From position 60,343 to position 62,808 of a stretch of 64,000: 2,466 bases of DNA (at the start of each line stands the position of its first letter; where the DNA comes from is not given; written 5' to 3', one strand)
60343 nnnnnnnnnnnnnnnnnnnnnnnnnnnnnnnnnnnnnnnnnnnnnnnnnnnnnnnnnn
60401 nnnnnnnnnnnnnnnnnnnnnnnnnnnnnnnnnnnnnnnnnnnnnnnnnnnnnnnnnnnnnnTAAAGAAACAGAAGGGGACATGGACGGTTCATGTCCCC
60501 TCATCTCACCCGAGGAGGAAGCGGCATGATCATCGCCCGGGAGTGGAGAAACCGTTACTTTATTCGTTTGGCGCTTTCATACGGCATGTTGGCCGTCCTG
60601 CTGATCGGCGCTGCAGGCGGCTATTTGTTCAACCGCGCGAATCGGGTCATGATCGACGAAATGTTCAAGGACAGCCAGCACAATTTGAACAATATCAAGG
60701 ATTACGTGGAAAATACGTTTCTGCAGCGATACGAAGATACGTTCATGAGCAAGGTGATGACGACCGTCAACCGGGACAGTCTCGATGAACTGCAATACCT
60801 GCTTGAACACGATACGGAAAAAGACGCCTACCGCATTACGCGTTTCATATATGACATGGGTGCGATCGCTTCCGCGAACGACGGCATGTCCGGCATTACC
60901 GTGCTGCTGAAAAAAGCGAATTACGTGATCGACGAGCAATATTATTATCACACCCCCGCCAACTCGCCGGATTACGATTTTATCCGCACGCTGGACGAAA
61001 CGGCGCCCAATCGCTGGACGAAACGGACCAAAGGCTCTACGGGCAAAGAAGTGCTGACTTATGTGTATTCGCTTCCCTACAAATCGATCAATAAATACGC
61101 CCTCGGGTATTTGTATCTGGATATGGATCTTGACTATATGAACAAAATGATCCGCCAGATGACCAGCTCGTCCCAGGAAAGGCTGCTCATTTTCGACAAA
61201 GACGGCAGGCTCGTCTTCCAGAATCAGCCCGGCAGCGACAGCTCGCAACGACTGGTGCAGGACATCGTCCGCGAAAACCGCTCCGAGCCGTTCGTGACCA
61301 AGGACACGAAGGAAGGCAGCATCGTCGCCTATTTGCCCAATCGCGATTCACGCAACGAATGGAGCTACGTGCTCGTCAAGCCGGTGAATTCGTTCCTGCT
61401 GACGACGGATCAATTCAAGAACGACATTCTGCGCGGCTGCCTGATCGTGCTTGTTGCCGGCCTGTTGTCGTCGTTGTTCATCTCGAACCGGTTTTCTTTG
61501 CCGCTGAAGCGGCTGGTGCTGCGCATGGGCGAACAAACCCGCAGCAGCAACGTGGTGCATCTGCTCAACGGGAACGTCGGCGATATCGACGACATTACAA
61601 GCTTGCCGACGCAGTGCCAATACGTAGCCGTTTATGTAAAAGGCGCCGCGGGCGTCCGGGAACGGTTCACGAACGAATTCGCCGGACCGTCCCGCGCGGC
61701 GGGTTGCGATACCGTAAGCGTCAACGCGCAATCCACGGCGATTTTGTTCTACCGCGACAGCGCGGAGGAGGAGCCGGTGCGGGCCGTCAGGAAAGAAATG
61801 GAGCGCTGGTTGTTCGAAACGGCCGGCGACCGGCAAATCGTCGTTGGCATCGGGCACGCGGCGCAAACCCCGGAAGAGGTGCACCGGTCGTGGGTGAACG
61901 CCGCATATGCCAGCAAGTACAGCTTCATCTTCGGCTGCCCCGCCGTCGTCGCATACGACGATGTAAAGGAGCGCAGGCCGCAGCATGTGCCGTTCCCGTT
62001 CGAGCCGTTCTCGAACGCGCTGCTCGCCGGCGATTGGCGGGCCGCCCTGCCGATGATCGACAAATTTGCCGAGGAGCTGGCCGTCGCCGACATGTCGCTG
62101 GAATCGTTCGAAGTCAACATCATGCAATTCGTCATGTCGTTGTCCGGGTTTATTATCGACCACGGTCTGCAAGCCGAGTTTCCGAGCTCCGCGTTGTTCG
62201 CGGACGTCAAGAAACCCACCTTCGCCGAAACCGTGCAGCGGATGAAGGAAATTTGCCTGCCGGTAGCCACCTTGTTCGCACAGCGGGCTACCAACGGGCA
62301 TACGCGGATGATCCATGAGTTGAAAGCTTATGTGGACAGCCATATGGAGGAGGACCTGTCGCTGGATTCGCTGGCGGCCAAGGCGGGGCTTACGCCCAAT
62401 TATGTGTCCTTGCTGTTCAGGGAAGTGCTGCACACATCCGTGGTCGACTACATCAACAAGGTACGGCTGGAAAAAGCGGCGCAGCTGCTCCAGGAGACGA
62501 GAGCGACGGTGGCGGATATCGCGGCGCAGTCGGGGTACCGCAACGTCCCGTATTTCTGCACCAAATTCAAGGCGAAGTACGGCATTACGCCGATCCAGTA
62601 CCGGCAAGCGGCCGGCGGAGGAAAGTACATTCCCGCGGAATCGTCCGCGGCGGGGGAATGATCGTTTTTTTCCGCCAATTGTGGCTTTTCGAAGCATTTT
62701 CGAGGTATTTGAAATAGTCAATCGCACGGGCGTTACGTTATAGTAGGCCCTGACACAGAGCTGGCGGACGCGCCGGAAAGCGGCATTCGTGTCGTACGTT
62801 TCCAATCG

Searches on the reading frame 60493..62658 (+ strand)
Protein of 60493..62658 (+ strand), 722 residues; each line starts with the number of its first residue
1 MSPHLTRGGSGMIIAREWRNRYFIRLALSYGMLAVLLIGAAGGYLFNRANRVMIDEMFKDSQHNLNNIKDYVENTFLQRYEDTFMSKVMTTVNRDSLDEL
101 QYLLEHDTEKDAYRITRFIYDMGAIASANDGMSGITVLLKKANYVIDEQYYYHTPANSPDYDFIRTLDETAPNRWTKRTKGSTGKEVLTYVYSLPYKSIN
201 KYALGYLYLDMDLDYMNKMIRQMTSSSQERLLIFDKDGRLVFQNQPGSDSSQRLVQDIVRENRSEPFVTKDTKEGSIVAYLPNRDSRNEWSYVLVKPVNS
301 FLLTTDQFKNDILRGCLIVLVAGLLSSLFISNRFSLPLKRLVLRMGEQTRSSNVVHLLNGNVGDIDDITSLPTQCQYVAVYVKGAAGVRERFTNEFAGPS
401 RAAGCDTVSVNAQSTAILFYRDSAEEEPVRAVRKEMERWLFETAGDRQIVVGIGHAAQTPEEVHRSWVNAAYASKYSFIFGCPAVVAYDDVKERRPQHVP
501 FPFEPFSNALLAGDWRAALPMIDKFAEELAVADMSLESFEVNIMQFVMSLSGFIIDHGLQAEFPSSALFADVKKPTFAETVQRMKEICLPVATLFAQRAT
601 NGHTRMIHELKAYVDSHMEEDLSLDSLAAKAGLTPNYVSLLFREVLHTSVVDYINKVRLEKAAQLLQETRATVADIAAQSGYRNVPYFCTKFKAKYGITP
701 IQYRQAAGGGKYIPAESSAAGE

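Call 12: search_protein_families(library=pfam, proteins=[window:60493-62658:+], max_evalue=0.001)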
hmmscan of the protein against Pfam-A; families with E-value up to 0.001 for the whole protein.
window:60493-62658:+ (722 aa): 4 families
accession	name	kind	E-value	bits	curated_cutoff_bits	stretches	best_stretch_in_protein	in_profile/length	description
PF12833.13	HTH_18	-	2.3e-21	76.3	33.6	1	627-705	1-79/80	Helix-turn-helix domain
PF00165.29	HTH_AraC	-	2.3e-13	50.4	26.6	1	669-705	7-42/42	Bacterial regulatory helix-turn-helix proteins, AraC family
PF02743.24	dCache_1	-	7.2e-07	29.4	45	1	161-292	101-237/240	Cache domain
PF17853.6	GGDEF_2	-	0.00011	22.8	24.5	0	375-473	21-113/116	GGDEF-like domain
